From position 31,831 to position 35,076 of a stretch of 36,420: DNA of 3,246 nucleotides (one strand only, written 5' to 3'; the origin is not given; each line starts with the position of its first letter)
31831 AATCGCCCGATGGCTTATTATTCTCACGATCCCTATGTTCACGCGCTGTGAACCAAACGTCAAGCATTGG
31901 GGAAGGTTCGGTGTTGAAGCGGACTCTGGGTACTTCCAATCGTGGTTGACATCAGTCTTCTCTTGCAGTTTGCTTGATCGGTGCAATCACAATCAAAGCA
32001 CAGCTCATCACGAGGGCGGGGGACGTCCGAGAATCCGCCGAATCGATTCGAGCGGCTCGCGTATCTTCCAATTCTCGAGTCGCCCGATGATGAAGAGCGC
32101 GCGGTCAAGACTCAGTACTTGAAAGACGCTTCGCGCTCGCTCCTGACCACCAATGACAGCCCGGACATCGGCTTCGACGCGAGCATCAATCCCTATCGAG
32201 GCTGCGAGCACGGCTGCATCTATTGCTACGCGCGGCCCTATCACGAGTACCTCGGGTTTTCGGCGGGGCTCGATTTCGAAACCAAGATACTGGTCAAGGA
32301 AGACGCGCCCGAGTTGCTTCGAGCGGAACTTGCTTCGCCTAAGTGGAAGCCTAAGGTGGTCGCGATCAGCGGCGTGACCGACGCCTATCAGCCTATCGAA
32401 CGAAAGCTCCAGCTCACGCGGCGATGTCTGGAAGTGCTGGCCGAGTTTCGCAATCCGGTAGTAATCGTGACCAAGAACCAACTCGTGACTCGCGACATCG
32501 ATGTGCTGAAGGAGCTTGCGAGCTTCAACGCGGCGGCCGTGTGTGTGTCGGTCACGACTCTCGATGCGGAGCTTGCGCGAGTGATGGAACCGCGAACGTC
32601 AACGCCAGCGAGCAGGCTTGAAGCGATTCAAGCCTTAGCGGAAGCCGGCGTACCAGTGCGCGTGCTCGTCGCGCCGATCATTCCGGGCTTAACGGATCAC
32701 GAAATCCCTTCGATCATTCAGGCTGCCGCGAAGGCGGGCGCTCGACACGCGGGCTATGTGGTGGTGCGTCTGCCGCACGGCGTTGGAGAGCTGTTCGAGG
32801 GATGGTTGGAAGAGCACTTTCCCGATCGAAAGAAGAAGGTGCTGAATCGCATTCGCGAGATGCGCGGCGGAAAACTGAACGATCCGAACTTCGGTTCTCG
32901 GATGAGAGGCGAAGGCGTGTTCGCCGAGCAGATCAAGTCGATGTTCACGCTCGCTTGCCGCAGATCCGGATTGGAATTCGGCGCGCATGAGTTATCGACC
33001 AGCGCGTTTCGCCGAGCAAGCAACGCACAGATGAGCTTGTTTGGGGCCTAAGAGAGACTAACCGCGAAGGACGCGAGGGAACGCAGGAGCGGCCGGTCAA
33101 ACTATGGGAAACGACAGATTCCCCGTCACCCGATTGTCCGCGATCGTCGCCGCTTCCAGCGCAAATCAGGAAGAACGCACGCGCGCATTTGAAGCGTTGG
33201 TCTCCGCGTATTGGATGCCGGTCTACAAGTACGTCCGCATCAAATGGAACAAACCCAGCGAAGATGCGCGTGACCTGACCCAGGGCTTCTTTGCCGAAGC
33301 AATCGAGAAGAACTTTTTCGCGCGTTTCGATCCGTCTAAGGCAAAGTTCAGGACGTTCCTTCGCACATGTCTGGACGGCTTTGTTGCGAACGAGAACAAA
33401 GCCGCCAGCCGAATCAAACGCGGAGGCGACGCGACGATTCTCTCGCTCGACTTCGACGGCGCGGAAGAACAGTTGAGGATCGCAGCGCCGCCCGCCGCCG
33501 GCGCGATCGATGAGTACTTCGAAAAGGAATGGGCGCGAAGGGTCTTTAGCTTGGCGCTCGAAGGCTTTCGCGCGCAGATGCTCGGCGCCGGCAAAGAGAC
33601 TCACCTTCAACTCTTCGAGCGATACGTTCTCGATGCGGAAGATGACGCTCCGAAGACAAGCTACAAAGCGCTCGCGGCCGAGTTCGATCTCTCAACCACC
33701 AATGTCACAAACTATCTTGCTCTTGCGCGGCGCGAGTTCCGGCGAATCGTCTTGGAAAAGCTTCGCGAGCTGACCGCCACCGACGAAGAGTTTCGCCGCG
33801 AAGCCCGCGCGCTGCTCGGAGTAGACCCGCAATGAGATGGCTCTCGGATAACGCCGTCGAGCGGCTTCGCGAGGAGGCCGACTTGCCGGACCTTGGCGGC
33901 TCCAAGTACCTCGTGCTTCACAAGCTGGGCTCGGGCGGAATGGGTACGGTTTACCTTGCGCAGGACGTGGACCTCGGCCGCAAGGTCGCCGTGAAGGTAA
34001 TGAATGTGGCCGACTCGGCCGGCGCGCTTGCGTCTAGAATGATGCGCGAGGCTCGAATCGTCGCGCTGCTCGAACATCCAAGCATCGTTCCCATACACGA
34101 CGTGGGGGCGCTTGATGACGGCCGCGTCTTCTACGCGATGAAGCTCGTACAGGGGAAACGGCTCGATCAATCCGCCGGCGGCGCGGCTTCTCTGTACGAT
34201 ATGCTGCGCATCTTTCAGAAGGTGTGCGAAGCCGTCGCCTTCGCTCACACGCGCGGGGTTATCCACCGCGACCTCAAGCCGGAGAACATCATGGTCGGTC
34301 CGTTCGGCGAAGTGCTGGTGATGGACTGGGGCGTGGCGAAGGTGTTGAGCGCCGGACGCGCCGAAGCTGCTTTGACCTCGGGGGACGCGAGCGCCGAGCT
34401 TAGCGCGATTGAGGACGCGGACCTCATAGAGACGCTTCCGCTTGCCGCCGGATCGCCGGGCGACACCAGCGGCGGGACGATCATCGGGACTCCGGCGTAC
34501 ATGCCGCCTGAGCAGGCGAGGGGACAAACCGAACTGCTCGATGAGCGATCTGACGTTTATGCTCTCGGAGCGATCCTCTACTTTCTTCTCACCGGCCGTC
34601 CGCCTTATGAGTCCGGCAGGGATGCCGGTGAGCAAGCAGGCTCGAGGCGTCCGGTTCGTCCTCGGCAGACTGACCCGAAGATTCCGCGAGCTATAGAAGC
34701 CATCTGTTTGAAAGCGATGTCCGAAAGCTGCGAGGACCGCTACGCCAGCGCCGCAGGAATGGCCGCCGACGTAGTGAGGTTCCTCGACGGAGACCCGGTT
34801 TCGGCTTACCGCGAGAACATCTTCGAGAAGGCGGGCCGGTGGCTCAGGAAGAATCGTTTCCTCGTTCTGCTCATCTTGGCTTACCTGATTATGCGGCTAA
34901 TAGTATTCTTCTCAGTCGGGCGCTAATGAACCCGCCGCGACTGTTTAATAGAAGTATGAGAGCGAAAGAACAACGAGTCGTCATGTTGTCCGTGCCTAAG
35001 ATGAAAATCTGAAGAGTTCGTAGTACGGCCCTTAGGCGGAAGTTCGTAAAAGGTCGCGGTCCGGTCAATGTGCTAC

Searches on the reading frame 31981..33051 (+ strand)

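Call 48: search_protein_families(library=pfam, proteins=[window:31981-33051:+], max_evalue=0.00001)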
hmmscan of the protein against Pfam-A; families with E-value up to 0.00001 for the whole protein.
window:31981-33051:+ (356 aa): 1 family
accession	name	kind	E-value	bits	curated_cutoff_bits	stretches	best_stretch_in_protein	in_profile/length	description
PF04055.27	Radical_SAM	-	1.1e-20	74.9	29.5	1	69-247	1-164/166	Radical SAM superfamily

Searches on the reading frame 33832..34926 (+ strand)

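Call 48: search_protein_families(library=pfam, proteins=[window:33832-34926:+], max_evalue=0.00001)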
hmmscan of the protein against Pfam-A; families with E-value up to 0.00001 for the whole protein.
window:33832-34926:+ (364 aa): 2 families
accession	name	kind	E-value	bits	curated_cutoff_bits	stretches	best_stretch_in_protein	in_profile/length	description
PF00069.31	Pkinase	-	2.2e-38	132.6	31.7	2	27-176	2-152/263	Protein kinase domain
PF07714.23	PK_Tyr_Ser-Thr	-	3.8e-21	76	23.1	1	30-181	5-161/258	Protein tyrosine and serine/threonine kinase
